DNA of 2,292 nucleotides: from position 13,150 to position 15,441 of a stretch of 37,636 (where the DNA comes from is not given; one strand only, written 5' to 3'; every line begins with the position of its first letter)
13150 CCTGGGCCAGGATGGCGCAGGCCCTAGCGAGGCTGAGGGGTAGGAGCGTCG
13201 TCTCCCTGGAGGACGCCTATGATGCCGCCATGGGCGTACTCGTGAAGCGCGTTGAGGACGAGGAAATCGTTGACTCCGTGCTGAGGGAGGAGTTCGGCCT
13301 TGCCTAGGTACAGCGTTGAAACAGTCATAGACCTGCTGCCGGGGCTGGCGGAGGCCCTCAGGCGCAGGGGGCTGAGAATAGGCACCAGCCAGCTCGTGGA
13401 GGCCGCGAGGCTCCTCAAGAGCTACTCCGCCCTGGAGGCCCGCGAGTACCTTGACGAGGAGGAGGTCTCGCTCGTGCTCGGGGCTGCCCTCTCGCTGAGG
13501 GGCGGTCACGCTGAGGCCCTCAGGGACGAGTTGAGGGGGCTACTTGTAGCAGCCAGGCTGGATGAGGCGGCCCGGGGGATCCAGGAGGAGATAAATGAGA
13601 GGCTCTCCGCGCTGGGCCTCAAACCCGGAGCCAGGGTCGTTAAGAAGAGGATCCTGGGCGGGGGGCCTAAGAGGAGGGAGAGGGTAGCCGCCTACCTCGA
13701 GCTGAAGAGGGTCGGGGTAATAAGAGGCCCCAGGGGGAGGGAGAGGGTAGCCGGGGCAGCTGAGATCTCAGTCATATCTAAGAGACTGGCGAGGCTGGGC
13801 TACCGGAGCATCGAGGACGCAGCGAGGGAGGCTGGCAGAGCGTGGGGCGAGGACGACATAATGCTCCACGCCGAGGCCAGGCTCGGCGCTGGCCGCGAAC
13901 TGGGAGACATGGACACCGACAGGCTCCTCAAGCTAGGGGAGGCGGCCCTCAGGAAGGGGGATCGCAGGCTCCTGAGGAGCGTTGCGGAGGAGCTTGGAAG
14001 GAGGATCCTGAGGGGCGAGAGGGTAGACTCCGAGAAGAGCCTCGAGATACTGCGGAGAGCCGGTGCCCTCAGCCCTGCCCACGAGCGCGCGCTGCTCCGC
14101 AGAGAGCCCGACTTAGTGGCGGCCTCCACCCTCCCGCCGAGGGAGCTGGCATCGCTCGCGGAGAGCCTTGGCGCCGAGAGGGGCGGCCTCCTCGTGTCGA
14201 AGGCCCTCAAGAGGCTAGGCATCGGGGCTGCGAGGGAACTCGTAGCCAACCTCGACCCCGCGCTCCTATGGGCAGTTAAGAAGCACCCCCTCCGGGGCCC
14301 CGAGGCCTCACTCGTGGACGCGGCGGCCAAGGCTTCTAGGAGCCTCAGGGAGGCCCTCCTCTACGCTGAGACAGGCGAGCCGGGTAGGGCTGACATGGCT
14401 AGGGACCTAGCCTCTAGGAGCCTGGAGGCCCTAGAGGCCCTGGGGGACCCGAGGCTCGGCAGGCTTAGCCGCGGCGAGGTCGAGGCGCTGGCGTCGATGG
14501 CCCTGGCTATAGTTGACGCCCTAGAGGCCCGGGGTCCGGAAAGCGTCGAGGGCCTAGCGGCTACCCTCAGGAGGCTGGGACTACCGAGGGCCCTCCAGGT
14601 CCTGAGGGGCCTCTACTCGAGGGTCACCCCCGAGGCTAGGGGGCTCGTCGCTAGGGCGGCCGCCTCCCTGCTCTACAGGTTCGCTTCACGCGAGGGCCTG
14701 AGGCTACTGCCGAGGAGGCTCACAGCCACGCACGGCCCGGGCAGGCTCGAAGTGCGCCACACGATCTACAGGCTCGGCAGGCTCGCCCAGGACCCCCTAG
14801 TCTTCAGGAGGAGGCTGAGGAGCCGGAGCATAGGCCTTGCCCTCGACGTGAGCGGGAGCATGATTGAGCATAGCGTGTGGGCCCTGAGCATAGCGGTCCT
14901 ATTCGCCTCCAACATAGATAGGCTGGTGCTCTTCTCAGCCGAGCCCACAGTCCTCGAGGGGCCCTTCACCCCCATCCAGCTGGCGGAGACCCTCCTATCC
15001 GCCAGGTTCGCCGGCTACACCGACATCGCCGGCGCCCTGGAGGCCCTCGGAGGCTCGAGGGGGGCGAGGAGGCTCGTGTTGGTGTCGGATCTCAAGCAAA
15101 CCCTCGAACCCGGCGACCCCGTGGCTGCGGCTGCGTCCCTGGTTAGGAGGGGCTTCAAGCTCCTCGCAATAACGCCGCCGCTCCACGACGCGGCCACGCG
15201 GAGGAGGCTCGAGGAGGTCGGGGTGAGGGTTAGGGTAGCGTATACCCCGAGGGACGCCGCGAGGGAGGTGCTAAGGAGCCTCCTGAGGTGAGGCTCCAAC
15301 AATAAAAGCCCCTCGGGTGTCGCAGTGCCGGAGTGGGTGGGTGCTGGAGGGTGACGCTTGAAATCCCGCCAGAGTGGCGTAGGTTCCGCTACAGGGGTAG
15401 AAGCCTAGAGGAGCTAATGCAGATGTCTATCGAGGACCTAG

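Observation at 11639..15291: Solo Cas4-family nuclease nested with a MoxR-class AAA+ ATPase and an unusually long CoxE/NorD-like vWA protein, welded onto ileS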

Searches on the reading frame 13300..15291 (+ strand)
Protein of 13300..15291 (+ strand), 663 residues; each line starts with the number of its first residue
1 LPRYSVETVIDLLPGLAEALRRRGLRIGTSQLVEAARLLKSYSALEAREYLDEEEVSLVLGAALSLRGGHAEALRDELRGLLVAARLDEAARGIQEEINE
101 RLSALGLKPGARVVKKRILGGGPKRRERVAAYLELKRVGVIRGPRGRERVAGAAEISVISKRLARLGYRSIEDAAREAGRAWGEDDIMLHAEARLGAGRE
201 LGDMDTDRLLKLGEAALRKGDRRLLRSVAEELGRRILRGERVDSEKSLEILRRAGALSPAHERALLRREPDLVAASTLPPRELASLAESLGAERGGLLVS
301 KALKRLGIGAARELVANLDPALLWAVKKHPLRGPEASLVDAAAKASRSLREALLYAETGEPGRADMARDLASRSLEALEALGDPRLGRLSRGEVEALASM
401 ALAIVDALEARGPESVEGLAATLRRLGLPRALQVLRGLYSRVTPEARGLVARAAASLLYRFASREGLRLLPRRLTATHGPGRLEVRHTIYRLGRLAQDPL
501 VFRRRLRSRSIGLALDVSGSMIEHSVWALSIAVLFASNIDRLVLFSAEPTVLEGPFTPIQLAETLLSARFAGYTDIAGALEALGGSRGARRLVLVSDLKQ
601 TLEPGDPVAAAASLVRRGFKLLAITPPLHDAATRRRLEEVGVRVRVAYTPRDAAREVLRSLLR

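Call 3: search_protein_families(library=pfam, proteins=[window:13300-15291:+], max_evalue=0.1)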
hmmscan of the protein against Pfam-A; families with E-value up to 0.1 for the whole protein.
window:13300-15291:+ (663 aa): 3 families
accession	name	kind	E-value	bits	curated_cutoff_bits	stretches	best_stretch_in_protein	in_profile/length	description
PF05762.20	VWA_CoxE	-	3.3e-09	36.9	26.4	1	471-632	15-192/222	VWA domain containing CoxE-like protein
PF17918.6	TetR_C_15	-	0.012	16.7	26.8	1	337-409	8-82/108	Tetracyclin repressor-like, C-terminal domain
PF04023.20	FeoA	-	0.033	14.7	23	0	96-116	22-42/74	FeoA domain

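Call 4: search_protein_families(library=ncbifam, proteins=[window:13300-15291:+], max_evalue=0.1)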
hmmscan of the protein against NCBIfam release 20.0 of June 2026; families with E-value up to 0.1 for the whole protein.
window:13300-15291:+ (663 aa): 1 family
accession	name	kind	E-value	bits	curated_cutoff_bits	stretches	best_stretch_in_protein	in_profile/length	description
NF041219.1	BagN_FevL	exception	0.013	14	1000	1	369-468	19-119/502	bagremycin/ferroverdin biosynthesis UbiD family decarboxylase BagN/FevL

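Call 5: search_protein_families(library=padloc, proteins=[window:13300-15291:+], max_evalue=0.1)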
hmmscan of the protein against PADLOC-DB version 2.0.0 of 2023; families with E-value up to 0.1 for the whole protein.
window:13300-15291:+ (663 aa): 0 families

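Call 7: find_homologous_proteins(query=window:13300-15291:+)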
Query window:13300-15291:+ (663 aa): 8 proteins with E <= 0.001 among 8000 candidates.
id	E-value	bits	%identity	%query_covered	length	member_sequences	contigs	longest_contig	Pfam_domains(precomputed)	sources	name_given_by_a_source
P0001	0.0e+0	1340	100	100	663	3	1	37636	PF05762.21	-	-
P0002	1.1e-278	944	71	100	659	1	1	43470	PF05762.21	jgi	jgi:hypothetical protein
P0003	4.6e-270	916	70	100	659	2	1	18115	PF05762.21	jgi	-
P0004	3.2e-247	840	64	100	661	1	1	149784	PF05762.21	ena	-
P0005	5.0e-246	837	65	100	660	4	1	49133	PF05762.21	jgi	-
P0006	9.5e-242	822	64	100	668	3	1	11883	PF05762.21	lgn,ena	-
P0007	6.3e-186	638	53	100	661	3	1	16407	PF05762.21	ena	-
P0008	3.9e-79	285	45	66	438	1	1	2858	PF05762.21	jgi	jgi:uncharacterized protein with von Willebrand factor type A (vWA) domain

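Call 10: find_encoding_contigs(protein=P0007, flank=8000, max_places=3)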
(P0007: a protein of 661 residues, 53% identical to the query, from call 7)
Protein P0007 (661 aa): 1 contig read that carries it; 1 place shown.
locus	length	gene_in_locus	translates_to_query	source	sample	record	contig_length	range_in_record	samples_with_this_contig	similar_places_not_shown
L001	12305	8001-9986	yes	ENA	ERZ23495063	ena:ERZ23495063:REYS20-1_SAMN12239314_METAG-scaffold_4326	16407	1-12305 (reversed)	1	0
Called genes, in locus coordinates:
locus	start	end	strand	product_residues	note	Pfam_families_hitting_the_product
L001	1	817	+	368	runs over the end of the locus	PF00085:Thioredoxin, PF13098:Thioredoxin_2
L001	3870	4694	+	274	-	PF01578:Cytochrom_C_asm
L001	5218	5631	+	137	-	PF00005:ABC_tran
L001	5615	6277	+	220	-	PF01061:ABC2_membrane, PF03379:CcmB, PF12730:ABC2_membrane_4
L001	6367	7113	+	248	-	-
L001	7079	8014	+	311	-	PF07728:AAA_5, PF18934:DUF5682 (weak)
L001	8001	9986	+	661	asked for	PF05762:VWA_CoxE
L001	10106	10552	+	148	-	PF00203:Ribosomal_S19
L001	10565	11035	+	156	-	PF00237:Ribosomal_L22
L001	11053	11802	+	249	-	PF07650:KH_2, PF00189:Ribosomal_S3_C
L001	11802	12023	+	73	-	PF00831:Ribosomal_L29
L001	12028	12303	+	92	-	?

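Call 11: find_encoding_contigs(protein=P0004, flank=8000, max_places=3)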
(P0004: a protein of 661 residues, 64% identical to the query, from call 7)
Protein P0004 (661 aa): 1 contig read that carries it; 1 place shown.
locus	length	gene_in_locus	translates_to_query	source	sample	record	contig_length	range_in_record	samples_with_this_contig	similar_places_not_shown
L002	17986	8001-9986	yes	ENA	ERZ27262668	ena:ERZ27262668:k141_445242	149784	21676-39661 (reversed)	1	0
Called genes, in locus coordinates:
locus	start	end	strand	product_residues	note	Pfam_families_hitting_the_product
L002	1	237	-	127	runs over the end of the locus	-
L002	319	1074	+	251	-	PF00705:PCNA_N (weak)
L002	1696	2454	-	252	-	PF01904:DUF72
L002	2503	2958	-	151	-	PF04014:MazE_antitoxin, PF01842:ACT (weak)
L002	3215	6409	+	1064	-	PF00133:tRNA-synt_1, PF09334:tRNA-synt_1g (weak), PF08264:Anticodon_1, PF19302:DUF5915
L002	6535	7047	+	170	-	PF12705:PDDEXK_1 (weak)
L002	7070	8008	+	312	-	PF07728:AAA_5, PF18934:DUF5682 (weak), PF17863:AAA_lid_2 (faint)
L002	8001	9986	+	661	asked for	PF05762:VWA_CoxE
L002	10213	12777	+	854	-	-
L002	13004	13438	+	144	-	PF00203:Ribosomal_S19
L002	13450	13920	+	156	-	PF00237:Ribosomal_L22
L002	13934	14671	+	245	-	PF07650:KH_2, PF00189:Ribosomal_S3_C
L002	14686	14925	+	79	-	PF00831:Ribosomal_L29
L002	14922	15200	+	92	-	PF01868:RNase_P-MRP_p29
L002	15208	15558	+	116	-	PF00366:Ribosomal_S17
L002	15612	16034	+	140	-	PF00238:Ribosomal_L14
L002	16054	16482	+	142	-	PF16906:Ribosomal_L26, PF00467:KOW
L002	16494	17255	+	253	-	PF08071:RS4NT, PF01479:S4, PF00900:Ribosomal_S4e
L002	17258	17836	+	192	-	PF00281:Ribosomal_L5, PF00673:Ribosomal_L5_C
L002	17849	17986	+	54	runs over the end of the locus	PF00253:Ribosomal_S14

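Call 33: search_protein_representatives(alignment_id=A1)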
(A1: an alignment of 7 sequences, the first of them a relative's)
Query: 7 sequences, 659 profile positions. Proteins with E-value up to 0.001 (for the whole library): 140; up to 1e-10: 115; up to 1e-30: 71. The best 140 are listed.
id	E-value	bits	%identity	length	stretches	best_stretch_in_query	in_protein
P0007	0.0e+00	1080.7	-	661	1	1-659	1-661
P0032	7.7e-195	666.1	-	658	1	1-658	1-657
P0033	7.7e-184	629.8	-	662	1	1-657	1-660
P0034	5.0e-171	587.5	-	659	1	1-659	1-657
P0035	5.6e-169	580.7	-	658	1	1-659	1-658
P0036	1.3e-168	579.4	-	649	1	1-659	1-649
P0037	1.2e-165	569.7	-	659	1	3-659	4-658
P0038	1.0e-163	563.3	-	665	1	9-659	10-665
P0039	3.9e-163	561.4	-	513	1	172-659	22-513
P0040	8.4e-154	530.5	-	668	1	8-659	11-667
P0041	1.9e-151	522.7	-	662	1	7-658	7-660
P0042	4.5e-150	518.2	-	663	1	7-659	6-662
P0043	1.8e-148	512.9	-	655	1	13-659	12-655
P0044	5.1e-140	485.0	-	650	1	10-659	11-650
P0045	5.8e-139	481.5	-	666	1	2-656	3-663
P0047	1.4e-86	308.4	-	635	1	15-658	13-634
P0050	3.3e-77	277.4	-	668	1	8-657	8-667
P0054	8.4e-65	236.4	-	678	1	8-642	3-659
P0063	5.0e-54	200.8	-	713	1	9-641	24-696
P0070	4.1e-46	174.7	-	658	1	8-642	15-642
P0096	2.9e-33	132.2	-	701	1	20-657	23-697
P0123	2.8e-21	92.6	-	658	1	11-647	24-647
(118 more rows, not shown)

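Call 34: list_cluster_members(proteins=[P0032, P0038, P0045, P0047, P0050, P0054, P0063, P0070, P0096, P0123])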
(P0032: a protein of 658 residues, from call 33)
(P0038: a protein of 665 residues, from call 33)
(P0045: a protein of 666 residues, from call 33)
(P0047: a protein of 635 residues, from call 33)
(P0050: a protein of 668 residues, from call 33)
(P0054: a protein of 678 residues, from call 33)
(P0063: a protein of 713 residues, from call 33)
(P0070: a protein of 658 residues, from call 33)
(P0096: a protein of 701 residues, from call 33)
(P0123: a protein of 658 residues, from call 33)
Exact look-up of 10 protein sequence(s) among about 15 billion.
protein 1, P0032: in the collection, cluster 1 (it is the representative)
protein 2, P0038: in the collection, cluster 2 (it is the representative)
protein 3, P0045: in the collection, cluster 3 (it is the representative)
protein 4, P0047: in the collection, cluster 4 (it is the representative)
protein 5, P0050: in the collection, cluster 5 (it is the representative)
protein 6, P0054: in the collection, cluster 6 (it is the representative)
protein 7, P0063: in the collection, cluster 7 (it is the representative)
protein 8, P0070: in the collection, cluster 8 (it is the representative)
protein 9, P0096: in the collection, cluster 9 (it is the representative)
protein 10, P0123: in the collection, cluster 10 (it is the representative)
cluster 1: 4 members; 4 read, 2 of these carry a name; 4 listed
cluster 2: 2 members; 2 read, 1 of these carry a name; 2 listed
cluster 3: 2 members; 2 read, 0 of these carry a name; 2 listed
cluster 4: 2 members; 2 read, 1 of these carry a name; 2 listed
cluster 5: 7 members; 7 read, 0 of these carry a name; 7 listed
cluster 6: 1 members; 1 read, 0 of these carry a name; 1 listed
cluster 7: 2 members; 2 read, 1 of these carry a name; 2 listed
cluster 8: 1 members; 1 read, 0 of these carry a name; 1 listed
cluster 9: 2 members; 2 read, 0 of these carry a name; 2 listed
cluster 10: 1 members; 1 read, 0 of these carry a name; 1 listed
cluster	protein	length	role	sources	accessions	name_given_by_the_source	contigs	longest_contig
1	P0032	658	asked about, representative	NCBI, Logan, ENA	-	-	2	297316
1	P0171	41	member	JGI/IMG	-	hypothetical protein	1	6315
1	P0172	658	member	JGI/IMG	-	uncharacterized protein with von Willebrand factor type A (vWA) domain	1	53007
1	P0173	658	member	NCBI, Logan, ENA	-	-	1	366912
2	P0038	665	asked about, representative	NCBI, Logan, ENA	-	-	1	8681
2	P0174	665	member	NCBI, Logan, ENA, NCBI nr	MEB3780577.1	MAG: VWA domain-containing protein [Desulfurococcales archaeon] | VWA domain-containing protein [Desulfurococcales archaeon]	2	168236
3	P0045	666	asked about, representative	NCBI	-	-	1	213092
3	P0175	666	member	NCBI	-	-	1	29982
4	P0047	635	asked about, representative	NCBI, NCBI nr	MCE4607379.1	MAG: VWA domain-containing protein [Caldisphaeraceae archaeon] | VWA domain-containing protein [Caldisphaeraceae archaeon]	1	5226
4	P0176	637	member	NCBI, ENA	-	-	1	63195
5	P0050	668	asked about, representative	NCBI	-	-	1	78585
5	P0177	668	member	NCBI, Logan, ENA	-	-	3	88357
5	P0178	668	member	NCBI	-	-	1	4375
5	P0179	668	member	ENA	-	-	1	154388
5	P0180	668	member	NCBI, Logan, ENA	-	-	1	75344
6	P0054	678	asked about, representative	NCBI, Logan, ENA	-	-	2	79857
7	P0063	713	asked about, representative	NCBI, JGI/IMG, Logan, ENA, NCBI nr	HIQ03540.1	MAG TPA: VWA domain-containing protein [Desulfurococcales archaeon] | VWA domain-containing protein [Desulfurococcales archaeon]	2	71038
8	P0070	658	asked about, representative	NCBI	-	-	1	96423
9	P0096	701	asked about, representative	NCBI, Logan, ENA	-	-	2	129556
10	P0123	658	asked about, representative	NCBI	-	-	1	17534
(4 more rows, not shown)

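Call 49: search_solved_structures(query=A1, max_evalue=0.1)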
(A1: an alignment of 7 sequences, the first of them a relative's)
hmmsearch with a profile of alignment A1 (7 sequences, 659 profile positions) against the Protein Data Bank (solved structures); distinct sequences matched with E-value up to 0.1: 1.
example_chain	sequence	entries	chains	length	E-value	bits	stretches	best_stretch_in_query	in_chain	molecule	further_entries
7rdr_A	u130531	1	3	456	0.016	17.4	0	206-241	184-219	Circular tendon repeat protein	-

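Call 64: search_protein_families(library=pfam, proteins=[L002:10213-12777:+], max_evalue=0.001)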
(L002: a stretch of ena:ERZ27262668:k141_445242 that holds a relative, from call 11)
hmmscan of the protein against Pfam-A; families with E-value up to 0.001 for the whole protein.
L002:10213-12777:+ (854 aa): 0 families

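Call 65: predict_structure(alignment_id=A1)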
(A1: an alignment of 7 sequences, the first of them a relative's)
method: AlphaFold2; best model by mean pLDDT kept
length: 663 residues; sequences in the alignment: 7
mean_pLDDT: 81.5   pTM: 0.60
mean pLDDT of the five models: 81.5, 79.3, 78.4, 77.7, 77.4
residues with pLDDT >= 90: 209; 70-90: 350; 50-70: 70; < 50: 34
segments of 3 or more residues with pLDDT < 50: 196-199, 470-497
pLDDT, mean of each block of 10 residues (from residue 1): 77 88 86 92 87 87 80 81 75 89 87 75 74 85 80 85 75 68 60 55 82 86 88 88 91 92 90 90 91 90 93 94 94 94 96 89 95 93 86 93 89 71 77 85 83 83 60 33 35 45 69 78 68 82 81 84 76 82 81 89 81 94 87 92 86 80 75
secondary structure, 60 per line:
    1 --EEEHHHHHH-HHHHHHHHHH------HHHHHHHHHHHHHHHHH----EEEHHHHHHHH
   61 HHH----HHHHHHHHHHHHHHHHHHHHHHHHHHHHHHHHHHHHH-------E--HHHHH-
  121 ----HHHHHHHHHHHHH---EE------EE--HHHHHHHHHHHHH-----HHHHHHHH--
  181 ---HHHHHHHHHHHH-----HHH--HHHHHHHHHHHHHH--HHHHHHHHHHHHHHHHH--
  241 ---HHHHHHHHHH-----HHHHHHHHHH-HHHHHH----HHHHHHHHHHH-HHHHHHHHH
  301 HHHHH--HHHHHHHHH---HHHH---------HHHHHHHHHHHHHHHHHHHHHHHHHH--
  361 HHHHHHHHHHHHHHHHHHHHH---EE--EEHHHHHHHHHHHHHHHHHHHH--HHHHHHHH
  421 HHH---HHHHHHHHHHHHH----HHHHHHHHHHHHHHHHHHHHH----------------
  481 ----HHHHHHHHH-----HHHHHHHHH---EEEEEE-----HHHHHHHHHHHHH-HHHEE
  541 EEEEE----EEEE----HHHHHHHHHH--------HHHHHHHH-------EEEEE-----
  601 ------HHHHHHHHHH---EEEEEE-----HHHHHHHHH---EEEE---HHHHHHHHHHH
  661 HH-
elements in order: E3-5 H6-11 H13-22 H29-45 E50-52 H53-63 H68-104 H115-119 H125-137 H153-165 H171-178 H184-195 H206-219 H222-238 H244-253 H259-268 H270-275 H280-290 H292-305 H308-316 H320-323 H333-358 H361-381 H391-410 H413-423 H427-439 H444-464 H485-493 H499-507 E511-516 H522-534 E539-545 E550-553 H558-567 H576-583 E591-595 H607-616 E620-625 H631-639 E643-646 H650-662

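Call 70: fold_search(model_id=the predicted structure, library=pdb)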
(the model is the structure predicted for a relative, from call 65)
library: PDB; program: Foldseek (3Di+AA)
matches with E <= 10: 848; with E <= 0.001: 7
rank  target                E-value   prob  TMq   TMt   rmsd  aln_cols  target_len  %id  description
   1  2i91_B                2.8e-05  1.00  0.23  0.27  17.2       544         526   16  60kDa Ro autoantigen in complex with a fragment of misfolded RNA (released 2006-10-17)
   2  2i91_A                4.5e-05  1.00  0.22  0.27  16.6       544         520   15  60kDa Ro autoantigen in complex with a fragment of misfolded RNA (released 2006-10-17)
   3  1yvp_A                4.9e-05  1.00  0.24  0.28  14.4       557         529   15  Ro autoantigen complexed with RNAs (released 2005-06-07)
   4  9nfa_A                4.9e-05  1.00  0.22  0.26  17.1       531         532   16  Cryo-EM structure of Ro60/La/minimal misfolded pre-5S rRNA complex with Fab, composite map (released 2026-02-04)
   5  9nf8_A                9.7e-05  1.00  0.21  0.25  16.3       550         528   14  Cryo-EM structure of Ro60/La/truncated misfolded human pre-5S rRNA complex with Fab, composite map (released 2026-02-04)
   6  1yvr                  1.3e-04  1.00  0.20  0.24  17.0       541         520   15  Ro autoantigen (released 2005-06-07)
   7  1yvp_B                2.1e-04  1.00  0.26  0.31  14.4       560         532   14  Ro autoantigen complexed with RNAs (released 2005-06-07)
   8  9doc                  2.1e-03  1.00  0.20  0.45  11.9       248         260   18  The von Willebrand factor A domain of human capillary morphogenesis gene II, flexibly fused to the 1TEL crystallization  (released 2024-11-06)
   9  7zs9_6                2.3e-03  1.00  0.20  0.33   6.6       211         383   16  Yeast RNA polymerase II transcription pre-initiation complex with the +1 nucleosome (complex A) (released 2022-11-16)
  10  4wfq                  2.5e-03  1.00  0.20  0.61   3.7       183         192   15  Crystal structure of TFIIH subunit (released 2015-02-18)
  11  5ivw_0                2.8e-03  1.00  0.20  0.60   4.1       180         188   13  Human core TFIIH bound to DNA within the PIC (released 2016-05-18)
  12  8ebu_E                3.2e-03  1.00  0.20  0.32  13.1       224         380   14  XPC release from Core7-XPA-DNA (Cy5) (released 2023-04-19)
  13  8ebt_E                3.8e-03  1.00  0.19  0.32  13.2       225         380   12  XPA repositioning Core7 of TFIIH relative to XPC-DNA lesion (Cy5) (released 2023-04-19)
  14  5oqj_6                3.9e-03  1.00  0.20  0.37   3.6       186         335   17  STRUCTURE OF YEAST TRANSCRIPTION PRE-INITIATION COMPLEX WITH TFIIH (released 2018-04-25)
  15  7o4l_6                4.1e-03  1.00  0.20  0.34  12.9       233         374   15  Yeast TFIIH in the expanded state within the pre-initiation complex (released 2021-06-16)
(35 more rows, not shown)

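Call 71: search_solved_structures(query=A1, max_evalue=10)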
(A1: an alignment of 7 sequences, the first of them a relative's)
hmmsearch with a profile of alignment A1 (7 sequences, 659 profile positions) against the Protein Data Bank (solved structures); distinct sequences matched with E-value up to 10: 1.
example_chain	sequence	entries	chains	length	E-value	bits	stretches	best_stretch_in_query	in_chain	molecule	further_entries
7rdr_A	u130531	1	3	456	0.016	17.4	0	206-241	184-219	Circular tendon repeat protein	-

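Call 94: search_protein_families(library=phrogs, proteins=[window:13300-15291:+], max_evalue=0.001)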
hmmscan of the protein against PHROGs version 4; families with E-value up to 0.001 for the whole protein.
window:13300-15291:+ (663 aa): 0 families

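Call 96: fold_search(model_id=the predicted structure, library=viral)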
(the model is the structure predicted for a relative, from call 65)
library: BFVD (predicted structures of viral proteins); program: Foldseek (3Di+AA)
matches with E <= 10: 361; with E <= 0.001: 4
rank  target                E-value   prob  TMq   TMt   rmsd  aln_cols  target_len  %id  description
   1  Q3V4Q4                6.2e-05  1.00  0.19  0.15  17.8       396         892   17  Putative VWFA domain-containing protein ORF892 [Acidianus two-tailed virus]
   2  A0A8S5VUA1            9.3e-05  1.00  0.19  0.25  17.6       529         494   12  VWA domain-containing protein [Ackermannviridae sp.]
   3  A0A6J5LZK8            1.6e-04  1.00  0.21  0.26  25.9       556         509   16  VWFA domain-containing protein [uncultured Caudovirales phage]
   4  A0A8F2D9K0            2.3e-04  1.00  0.20  0.23  19.4       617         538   14  Ro-like RNA binding protein [Gordonia phage VanLee]
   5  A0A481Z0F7            1.2e-03  0.99  0.16  0.21  16.2       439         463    9  DUF2828 domain-containing protein [Mimivirus LCMiAC01]
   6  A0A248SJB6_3          1.4e-03  1.00  0.20  0.13   3.5       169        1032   11  (no name in the UniProt tables at hand)
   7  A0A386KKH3            1.8e-03  1.00  0.16  0.31  18.2       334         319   16  Uncharacterized protein [Microbacterium phage Burro]
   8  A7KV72                3.3e-03  0.99  0.22  0.25  26.2       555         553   10  (no name in the UniProt tables at hand)
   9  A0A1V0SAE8            3.9e-03  0.98  0.18  0.24  16.0       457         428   10  Uncharacterized protein [Catovirus CTV1]
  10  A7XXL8                5.0e-03  0.99  0.19  0.22  20.7       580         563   10  von Willebrand factor type A domain [Thermus phage P74-26]
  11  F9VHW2                5.2e-03  1.00  0.18  0.21  21.6       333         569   11  (no name in the UniProt tables at hand)
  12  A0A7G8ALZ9            5.6e-03  0.97  0.18  0.22  16.9       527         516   12  (no name in the UniProt tables at hand)
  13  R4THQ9                5.9e-03  1.00  0.20  0.17  20.0       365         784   18  VWFA domain-containing protein [Haloarcula californiae tailed virus 2]
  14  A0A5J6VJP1            6.6e-03  1.00  0.22  0.35   7.7       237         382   13  VWFA domain-containing protein [Megaviridae environmental sample]
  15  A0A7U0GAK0            6.6e-03  1.00  0.14  0.22  15.0       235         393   13  VWA-like domain-containing protein [Klebsiella phage vB_KpP_FBKp27]
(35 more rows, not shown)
